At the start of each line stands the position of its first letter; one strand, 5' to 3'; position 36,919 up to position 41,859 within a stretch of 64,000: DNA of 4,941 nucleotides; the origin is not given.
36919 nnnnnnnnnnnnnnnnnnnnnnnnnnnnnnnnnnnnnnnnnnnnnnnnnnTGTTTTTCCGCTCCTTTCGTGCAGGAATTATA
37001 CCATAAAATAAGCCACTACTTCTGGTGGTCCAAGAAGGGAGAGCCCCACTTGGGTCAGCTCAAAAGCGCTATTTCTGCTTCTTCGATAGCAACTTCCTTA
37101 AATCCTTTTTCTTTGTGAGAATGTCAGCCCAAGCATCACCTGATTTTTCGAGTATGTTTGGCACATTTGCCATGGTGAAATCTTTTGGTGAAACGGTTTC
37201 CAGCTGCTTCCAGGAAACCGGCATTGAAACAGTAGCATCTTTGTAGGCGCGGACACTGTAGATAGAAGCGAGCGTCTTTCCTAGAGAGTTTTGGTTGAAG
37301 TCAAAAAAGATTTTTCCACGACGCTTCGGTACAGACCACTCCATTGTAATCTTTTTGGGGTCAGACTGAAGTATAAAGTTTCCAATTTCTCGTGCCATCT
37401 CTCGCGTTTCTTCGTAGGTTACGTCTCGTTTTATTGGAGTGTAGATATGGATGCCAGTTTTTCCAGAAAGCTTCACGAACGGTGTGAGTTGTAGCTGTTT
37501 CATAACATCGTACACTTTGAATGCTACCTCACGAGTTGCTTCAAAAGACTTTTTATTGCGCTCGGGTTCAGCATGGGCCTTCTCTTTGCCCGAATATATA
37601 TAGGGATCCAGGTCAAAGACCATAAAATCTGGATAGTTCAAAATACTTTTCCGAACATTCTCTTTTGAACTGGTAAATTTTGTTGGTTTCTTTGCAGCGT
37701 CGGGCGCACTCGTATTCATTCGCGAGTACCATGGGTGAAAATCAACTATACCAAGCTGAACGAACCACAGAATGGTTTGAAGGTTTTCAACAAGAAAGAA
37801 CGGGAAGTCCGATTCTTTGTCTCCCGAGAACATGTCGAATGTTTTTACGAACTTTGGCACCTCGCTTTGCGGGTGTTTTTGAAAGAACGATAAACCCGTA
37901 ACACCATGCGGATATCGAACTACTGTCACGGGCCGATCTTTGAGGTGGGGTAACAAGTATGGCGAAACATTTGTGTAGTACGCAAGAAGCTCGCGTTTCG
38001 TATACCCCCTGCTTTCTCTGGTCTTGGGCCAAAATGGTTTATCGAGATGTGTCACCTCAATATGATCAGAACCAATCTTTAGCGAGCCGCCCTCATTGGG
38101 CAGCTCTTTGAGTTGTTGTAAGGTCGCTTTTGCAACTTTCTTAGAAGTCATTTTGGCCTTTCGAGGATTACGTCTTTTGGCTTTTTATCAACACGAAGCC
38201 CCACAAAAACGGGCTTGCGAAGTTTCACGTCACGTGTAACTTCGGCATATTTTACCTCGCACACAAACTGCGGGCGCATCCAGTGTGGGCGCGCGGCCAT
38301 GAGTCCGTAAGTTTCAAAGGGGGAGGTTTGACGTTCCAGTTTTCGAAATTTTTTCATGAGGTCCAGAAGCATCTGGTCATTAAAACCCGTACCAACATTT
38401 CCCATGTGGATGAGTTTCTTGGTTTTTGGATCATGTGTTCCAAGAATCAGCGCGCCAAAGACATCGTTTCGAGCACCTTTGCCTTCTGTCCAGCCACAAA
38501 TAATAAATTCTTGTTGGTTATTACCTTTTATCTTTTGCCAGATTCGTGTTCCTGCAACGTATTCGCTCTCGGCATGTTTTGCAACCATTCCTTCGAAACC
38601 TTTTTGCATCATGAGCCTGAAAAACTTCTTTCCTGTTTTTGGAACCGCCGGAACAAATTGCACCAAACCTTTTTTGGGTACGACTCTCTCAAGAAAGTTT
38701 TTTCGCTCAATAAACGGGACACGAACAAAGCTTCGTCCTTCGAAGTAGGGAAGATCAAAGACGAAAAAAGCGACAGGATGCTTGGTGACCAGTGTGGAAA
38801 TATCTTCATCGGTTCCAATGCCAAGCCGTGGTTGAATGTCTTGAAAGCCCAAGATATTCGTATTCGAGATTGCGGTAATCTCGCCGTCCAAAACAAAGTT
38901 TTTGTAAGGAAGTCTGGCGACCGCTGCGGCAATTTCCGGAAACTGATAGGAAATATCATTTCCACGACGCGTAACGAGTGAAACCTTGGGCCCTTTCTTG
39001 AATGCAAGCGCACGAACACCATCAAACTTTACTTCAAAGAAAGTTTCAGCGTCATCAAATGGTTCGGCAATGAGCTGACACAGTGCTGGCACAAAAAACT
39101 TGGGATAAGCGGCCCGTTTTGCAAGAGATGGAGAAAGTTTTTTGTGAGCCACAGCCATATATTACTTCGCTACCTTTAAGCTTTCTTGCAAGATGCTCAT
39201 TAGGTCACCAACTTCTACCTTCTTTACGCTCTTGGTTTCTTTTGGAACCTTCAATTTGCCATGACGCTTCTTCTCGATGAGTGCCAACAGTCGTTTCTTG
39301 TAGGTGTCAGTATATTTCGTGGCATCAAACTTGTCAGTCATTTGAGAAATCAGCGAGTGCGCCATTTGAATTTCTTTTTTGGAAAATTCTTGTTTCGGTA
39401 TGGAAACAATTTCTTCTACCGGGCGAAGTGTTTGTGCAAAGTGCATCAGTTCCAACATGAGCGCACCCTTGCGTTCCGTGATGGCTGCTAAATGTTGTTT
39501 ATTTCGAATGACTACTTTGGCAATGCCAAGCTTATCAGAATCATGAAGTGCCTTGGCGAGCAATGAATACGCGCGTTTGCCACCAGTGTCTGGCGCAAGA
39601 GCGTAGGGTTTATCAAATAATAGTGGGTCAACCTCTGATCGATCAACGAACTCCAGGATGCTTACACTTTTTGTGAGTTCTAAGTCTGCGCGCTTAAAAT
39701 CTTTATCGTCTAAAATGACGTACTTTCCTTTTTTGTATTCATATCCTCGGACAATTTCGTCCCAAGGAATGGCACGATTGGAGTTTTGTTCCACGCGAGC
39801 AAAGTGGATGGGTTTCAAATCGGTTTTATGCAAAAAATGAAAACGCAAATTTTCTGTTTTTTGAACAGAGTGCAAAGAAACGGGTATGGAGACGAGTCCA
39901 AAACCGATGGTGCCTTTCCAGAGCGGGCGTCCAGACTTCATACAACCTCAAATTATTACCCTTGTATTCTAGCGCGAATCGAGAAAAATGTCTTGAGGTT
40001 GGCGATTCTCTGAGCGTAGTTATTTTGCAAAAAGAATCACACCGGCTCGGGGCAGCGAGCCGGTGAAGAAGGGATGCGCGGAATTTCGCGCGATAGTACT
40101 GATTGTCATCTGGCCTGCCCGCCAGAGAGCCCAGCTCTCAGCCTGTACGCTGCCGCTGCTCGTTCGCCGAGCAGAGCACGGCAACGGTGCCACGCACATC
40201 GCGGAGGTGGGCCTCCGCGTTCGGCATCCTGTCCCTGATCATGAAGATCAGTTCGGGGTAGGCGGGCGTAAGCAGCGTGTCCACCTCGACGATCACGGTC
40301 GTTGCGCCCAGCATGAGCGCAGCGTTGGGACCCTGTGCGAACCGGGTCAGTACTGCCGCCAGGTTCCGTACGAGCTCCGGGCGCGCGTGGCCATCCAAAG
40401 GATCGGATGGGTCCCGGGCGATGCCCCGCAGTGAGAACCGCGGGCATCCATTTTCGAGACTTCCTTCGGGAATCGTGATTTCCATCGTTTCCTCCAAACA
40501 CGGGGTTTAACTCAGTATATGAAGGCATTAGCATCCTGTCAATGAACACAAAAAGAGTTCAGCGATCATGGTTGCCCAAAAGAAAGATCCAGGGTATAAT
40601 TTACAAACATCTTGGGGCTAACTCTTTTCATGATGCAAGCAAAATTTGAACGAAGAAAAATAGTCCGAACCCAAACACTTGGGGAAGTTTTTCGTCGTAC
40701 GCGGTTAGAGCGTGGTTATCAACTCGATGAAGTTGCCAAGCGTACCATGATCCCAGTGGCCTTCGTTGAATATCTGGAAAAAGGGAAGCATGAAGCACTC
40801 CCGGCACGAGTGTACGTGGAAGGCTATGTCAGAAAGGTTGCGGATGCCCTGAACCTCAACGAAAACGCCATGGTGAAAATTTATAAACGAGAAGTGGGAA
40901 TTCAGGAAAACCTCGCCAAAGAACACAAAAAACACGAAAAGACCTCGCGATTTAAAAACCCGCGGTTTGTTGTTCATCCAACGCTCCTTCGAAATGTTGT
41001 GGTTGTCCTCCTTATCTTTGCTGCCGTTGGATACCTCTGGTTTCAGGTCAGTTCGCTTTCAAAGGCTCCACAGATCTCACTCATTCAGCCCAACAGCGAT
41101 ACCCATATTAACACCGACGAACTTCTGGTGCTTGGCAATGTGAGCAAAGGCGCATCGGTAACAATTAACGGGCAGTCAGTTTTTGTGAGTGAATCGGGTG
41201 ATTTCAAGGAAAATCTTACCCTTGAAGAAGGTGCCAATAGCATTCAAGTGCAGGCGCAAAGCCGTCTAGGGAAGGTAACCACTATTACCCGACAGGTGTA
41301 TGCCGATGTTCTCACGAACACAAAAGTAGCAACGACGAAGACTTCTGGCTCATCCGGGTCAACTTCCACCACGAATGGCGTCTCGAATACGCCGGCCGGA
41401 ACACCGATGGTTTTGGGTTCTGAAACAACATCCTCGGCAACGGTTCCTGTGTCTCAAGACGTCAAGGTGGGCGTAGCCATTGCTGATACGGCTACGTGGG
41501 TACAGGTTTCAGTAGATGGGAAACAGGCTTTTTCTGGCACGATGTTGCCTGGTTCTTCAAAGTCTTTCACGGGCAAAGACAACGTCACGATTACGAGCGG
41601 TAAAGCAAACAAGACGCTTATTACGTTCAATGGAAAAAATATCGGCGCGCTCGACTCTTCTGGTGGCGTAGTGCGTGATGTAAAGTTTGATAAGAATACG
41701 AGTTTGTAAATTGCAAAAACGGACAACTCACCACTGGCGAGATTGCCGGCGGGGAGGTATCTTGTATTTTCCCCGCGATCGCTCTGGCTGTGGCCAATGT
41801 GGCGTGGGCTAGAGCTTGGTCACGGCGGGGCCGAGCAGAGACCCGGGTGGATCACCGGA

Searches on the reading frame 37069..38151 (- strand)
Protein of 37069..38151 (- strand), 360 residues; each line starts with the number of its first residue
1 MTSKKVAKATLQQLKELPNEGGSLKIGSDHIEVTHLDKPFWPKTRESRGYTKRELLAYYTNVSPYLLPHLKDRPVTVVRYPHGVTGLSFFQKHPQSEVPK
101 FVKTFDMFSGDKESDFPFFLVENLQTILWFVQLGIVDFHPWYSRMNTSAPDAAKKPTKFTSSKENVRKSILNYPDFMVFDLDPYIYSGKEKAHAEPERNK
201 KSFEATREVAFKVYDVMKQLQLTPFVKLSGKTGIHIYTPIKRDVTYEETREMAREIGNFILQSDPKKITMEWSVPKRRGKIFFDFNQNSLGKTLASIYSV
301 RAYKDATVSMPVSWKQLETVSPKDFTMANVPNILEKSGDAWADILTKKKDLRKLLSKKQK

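Call 25: search_protein_families(library=pfam, proteins=[window:37069-38151:-], max_evalue=0.001)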
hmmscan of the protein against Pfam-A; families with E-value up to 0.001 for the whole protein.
window:37069-38151:- (360 aa): 1 family
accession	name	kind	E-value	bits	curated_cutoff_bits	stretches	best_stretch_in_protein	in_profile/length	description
PF21686.3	LigD_Prim-Pol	-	1.4e-75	254.6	27.4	1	51-341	1-254/254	LigD, primase-polymerase domain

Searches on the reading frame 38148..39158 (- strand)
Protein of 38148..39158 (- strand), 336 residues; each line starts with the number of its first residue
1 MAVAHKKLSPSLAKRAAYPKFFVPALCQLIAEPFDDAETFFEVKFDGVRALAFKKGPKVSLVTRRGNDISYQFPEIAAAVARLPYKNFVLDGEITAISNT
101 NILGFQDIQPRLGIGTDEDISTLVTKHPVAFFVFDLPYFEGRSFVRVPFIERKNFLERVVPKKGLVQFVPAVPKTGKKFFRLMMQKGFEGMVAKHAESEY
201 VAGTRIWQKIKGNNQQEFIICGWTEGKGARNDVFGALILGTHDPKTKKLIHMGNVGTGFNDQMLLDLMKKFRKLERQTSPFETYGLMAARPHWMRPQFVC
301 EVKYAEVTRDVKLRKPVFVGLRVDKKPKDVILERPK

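Call 25: search_protein_families(library=pfam, proteins=[window:38148-39158:-], max_evalue=0.001)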
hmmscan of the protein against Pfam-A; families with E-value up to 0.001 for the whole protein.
window:38148-39158:- (336 aa): 2 families
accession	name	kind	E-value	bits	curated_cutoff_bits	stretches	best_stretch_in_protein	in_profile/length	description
PF01068.26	DNA_ligase_A_M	-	1.1e-32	113.8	26.2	1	34-211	17-204/204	ATP dependent DNA ligase domain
PF04679.21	DNA_ligase_A_C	-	2e-26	92.7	27.5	1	231-325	2-94/94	ATP dependent DNA ligase C terminal region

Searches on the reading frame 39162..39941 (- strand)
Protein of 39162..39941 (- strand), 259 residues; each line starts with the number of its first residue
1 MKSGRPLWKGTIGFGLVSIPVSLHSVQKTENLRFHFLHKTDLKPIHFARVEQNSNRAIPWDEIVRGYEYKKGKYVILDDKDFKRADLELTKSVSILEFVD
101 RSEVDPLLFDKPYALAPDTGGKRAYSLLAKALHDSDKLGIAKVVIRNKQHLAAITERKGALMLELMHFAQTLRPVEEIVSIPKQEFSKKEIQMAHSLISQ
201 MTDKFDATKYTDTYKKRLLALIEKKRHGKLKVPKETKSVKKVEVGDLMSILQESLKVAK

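Call 60: search_protein_families(library=pfam, proteins=[window:39162-39941:-], max_evalue=0.0001)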
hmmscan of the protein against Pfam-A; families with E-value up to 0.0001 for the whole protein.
window:39162-39941:- (259 aa): 1 family
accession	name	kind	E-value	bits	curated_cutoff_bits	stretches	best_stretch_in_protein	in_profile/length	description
PF02735.22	Ku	-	4.8e-42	144.4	25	1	14-193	2-190/190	Ku70/Ku80 beta-barrel domain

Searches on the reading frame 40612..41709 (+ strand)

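Call 60: search_protein_families(library=pfam, proteins=[window:40612-41709:+], max_evalue=0.0001)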
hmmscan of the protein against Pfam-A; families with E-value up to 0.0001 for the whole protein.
window:40612-41709:+ (365 aa): 3 families
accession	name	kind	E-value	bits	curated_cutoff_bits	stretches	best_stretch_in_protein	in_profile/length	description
PF13413.12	HTH_25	-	1.6e-16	60.3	24.6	1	27-86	2-61/62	Helix-turn-helix domain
PF13464.11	RodZ_C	-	2.2e-15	56.8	23.9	1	294-357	7-71/72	RodZ C-terminal domain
PF09136.16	Glucodextran_B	-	4e-13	49.5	27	1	153-232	1-82/83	Glucodextranase, domain B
